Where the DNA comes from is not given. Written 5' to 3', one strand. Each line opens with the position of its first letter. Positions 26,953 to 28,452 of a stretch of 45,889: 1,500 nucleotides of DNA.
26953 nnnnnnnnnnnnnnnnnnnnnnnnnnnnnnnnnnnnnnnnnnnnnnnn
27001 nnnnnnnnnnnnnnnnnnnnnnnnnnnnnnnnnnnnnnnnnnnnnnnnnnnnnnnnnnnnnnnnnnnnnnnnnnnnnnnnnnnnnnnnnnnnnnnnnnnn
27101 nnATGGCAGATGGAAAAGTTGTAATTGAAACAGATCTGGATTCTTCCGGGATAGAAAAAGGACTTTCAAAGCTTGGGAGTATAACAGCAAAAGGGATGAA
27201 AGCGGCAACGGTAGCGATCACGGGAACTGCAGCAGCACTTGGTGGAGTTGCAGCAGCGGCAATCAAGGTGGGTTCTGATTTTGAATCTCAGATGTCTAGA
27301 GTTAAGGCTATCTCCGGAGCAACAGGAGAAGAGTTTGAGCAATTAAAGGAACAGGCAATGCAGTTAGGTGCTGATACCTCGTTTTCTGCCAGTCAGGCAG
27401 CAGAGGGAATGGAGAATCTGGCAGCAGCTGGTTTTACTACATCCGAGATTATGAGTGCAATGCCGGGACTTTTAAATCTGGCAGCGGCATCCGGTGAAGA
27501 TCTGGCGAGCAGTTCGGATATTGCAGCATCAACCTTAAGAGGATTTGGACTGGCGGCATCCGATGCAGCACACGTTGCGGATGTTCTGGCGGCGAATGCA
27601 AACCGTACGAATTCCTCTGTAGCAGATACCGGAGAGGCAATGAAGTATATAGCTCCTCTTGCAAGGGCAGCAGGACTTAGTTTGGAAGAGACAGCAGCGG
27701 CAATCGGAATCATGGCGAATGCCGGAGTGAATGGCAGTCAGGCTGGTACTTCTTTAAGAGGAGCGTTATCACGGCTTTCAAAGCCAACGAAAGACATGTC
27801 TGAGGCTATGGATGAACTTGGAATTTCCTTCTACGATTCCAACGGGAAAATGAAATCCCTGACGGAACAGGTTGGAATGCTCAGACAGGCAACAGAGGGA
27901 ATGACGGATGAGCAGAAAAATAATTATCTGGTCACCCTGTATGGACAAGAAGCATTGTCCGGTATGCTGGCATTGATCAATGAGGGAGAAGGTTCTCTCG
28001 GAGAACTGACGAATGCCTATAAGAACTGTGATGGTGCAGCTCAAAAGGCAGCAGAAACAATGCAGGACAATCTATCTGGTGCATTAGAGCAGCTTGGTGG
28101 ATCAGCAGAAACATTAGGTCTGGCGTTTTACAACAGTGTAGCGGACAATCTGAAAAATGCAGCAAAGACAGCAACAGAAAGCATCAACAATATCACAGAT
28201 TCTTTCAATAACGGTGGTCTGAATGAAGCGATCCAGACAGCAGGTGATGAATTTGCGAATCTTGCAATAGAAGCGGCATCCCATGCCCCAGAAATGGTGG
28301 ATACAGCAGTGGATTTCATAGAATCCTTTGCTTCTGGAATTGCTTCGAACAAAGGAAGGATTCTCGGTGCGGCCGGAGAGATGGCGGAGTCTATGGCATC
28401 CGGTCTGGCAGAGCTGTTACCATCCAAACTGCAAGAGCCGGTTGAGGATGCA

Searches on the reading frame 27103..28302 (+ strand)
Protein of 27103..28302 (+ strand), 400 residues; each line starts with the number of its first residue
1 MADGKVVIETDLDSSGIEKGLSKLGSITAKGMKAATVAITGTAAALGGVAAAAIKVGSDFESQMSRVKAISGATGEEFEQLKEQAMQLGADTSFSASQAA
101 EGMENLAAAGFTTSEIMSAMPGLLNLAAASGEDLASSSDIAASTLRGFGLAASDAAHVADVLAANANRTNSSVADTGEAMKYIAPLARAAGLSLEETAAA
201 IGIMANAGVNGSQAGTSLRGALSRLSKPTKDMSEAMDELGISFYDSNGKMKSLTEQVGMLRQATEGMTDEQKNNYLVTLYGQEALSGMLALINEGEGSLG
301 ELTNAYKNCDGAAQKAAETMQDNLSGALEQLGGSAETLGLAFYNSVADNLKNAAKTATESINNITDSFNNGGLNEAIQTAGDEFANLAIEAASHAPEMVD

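Call 32: find_related_loci(query=window:27103-28302:+, collection=viral_contigs, flank=3000)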
Query window:27103-28302:+ (400 aa) in viral_contigs; peptide patterns used: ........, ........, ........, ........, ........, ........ (x = any residue, [..] = any of these).
151 stretches matched a pattern; 120 encode a relative of the query (tblastn E <= 1e-3); the best 80 are kept; 79 distinct loci.
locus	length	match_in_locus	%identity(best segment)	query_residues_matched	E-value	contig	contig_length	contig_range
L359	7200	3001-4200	100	1-400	0e+0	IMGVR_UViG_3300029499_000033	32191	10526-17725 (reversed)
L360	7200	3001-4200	99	1-400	0e+0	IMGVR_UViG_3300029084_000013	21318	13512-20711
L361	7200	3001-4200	99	1-400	0e+0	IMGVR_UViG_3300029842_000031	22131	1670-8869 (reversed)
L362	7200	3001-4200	99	1-400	0e+0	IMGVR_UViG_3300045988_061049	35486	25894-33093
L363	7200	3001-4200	99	1-400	0e+0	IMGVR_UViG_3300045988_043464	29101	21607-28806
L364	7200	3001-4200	99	1-400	0e+0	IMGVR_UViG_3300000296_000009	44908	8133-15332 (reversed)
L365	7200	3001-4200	98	1-400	0e+0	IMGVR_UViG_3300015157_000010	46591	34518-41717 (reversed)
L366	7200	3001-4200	98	1-400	0e+0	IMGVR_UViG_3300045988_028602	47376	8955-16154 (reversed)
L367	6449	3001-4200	98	1-400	0e+0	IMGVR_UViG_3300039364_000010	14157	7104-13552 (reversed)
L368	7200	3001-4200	98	1-400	0e+0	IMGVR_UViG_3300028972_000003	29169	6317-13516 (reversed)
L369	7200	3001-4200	96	1-400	0e+0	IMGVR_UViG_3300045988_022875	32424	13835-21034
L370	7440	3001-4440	95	1-400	0e+0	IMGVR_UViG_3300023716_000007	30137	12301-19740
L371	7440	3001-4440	95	1-400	0e+0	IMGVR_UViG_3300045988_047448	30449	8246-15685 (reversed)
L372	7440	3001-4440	93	1-400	0e+0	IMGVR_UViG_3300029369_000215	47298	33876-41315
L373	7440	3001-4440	93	1-400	0e+0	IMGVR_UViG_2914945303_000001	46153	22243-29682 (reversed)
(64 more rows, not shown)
